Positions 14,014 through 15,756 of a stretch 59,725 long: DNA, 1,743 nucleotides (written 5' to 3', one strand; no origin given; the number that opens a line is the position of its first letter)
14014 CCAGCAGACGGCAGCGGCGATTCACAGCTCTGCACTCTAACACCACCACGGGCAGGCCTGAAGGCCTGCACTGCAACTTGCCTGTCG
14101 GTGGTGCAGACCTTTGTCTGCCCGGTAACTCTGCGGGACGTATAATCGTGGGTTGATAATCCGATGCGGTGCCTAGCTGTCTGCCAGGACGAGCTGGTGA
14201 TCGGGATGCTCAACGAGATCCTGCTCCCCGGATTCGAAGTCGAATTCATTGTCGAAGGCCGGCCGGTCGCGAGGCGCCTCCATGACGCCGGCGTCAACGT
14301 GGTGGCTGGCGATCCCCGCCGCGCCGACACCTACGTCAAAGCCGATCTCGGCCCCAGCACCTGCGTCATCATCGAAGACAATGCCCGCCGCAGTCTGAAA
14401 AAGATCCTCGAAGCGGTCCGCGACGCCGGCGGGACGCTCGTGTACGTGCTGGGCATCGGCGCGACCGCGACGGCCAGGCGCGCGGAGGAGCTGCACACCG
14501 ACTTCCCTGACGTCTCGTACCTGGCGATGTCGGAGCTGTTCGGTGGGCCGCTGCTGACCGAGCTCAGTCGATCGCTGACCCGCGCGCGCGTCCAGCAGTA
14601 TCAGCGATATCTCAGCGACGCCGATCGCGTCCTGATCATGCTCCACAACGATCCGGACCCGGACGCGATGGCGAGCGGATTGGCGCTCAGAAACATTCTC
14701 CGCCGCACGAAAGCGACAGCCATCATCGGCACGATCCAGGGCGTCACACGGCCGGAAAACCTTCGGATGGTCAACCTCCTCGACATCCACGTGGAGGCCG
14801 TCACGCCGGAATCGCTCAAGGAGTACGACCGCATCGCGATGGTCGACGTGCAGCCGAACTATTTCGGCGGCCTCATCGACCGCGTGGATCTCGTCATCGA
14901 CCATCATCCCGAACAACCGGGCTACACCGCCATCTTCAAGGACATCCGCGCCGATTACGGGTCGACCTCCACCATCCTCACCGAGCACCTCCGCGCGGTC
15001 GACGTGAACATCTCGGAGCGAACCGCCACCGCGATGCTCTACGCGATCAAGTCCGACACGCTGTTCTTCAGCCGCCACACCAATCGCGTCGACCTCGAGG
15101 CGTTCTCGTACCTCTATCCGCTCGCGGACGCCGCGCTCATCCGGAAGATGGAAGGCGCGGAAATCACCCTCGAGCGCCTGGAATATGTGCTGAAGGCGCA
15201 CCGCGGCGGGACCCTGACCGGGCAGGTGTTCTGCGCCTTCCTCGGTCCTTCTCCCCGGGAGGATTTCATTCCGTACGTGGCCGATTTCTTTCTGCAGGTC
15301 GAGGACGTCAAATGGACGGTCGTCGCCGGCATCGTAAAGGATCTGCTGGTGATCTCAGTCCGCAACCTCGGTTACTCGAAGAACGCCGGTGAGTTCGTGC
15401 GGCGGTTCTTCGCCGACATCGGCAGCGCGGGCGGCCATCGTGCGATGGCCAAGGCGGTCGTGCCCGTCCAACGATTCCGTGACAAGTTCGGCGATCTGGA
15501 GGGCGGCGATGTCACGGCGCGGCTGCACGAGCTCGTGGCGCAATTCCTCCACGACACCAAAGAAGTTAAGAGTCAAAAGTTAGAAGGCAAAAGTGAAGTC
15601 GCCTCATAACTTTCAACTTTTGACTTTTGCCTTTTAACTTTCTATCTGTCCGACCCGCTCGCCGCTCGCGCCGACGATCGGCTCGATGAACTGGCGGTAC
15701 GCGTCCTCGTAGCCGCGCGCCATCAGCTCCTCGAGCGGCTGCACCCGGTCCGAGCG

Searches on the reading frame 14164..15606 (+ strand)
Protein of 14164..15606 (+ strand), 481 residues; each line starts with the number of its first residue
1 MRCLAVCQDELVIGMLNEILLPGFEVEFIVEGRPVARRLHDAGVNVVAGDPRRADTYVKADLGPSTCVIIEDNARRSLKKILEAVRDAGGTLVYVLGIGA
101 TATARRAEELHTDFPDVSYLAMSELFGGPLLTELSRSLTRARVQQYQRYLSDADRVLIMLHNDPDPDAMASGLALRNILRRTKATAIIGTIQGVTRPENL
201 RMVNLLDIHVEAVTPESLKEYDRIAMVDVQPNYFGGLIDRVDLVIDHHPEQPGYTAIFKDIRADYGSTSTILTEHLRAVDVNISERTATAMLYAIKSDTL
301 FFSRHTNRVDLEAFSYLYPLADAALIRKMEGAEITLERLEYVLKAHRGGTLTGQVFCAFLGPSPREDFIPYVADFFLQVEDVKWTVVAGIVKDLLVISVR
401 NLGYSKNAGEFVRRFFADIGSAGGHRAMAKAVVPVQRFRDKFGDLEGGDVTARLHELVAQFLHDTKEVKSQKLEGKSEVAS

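Call 58: search_protein_families(library=pfam, proteins=[window:14164-15606:+], max_evalue=0.00001)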
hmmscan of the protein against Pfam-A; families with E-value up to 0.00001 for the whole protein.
window:14164-15606:+ (481 aa): 1 family
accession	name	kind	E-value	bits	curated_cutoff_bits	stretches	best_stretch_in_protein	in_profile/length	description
PF01368.27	DHH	-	1.3e-10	42.1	28.1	1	155-295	1-125/125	DHH family, N-terminal domain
